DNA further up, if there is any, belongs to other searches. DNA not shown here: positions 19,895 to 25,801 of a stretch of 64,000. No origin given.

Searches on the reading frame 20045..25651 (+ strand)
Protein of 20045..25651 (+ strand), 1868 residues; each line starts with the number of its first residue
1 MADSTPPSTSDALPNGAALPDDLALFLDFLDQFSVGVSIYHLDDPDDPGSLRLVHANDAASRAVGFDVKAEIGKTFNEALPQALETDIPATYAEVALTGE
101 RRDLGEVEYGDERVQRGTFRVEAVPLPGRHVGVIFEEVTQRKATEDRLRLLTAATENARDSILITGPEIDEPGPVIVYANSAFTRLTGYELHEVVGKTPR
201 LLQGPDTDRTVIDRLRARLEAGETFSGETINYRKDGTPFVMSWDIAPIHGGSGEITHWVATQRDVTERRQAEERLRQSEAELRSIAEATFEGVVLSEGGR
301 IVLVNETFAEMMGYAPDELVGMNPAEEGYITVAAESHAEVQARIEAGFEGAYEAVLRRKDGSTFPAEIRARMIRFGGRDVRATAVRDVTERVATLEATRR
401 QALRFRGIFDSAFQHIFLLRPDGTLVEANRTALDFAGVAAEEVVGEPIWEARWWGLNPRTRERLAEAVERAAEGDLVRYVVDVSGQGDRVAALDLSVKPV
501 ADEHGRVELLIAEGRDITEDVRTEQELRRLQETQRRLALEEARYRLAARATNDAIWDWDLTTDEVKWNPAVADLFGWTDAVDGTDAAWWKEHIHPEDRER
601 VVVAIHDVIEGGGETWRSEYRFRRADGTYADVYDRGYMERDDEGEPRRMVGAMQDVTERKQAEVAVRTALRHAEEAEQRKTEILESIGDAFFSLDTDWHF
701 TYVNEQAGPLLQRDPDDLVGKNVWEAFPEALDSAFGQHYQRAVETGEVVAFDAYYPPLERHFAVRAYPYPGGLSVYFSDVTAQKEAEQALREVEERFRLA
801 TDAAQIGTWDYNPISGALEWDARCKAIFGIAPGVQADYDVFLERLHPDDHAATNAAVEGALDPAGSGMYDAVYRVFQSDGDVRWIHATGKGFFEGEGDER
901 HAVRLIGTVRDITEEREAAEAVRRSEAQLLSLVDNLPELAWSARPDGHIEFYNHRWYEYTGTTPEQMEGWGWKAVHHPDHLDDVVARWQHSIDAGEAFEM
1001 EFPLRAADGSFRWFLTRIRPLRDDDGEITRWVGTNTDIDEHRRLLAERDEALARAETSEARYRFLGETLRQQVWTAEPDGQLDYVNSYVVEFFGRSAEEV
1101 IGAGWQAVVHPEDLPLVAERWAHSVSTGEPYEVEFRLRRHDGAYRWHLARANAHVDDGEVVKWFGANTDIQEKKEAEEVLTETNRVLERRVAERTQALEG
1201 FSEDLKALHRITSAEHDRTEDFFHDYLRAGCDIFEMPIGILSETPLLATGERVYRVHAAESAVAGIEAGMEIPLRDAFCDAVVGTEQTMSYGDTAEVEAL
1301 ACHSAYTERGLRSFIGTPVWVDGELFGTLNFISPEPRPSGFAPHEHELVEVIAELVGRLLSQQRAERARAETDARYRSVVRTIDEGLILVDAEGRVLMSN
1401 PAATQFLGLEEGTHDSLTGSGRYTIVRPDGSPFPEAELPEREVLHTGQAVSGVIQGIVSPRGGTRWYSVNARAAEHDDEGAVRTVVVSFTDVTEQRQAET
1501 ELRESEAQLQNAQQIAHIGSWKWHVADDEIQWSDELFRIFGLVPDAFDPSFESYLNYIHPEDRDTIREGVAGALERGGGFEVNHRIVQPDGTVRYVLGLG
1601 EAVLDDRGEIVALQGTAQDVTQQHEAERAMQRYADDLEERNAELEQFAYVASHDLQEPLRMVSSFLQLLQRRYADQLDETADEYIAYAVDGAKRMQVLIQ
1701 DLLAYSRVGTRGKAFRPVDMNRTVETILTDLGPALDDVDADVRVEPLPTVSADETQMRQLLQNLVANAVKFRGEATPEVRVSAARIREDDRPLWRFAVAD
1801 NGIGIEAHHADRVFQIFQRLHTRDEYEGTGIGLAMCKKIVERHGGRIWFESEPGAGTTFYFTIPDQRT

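Call 3: search_protein_families(library=pfam, proteins=[window:20045-25651:+], max_evalue=0.1)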
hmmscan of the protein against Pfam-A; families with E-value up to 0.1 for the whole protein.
window:20045-25651:+ (1868 aa): 14 families
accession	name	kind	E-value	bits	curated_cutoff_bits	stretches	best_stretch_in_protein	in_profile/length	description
PF08447.18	PAS_3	-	2.4e-107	351.9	25.6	7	565-652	2-88/89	PAS fold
PF13426.13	PAS_9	-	1.6e-91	301.8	27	8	162-267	4-103/103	PAS domain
PF08448.16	PAS_4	-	1.8e-83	276.4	23.1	9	684-784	1-109/110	PAS fold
PF00989.32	PAS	-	1.9e-80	266.7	22.6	9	175-265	22-113/113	PAS fold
PF13188.13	PAS_8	-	8.4e-42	140.2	21.8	5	1374-1413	1-38/65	PAS domain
PF02518.31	HATPase_c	-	2.4e-28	99.2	26.4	1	1753-1866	2-110/111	Histidine kinase-, DNA gyrase B-, and HSP90-like ATPase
PF00512.31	HisKA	-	1.7e-13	50.8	26.9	1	1644-1709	2-64/66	His Kinase A (phospho-acceptor) domain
PF12860.13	PAS_7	-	9e-11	42.4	27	0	1382-1412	3-33/115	PAS fold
PF24820.1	Diguanyl_cycl_sensor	-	9.3e-11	42.1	28.1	0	1380-1412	2-34/109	Diguanylate cyclase-like sensor domain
PF01590.32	GAF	-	2e-10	41.8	22.4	1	1221-1358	4-131/133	GAF domain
PF13185.12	GAF_2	-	3.5e-08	34.2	28.6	1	1256-1360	34-135/136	GAF domain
PF14598.12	PAS_11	-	8.9e-08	32.5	25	0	959-1024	24-89/109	PAS domain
PF13596.12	PAS_10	-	1.3e-05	26.3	22.1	0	977-1038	47-105/106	PAS domain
PF08499.17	PDEase_I_N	-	0.0062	16.8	27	0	1361-1390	31-59/61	3'5'-cyclic nucleotide phosphodiesterase N-terminal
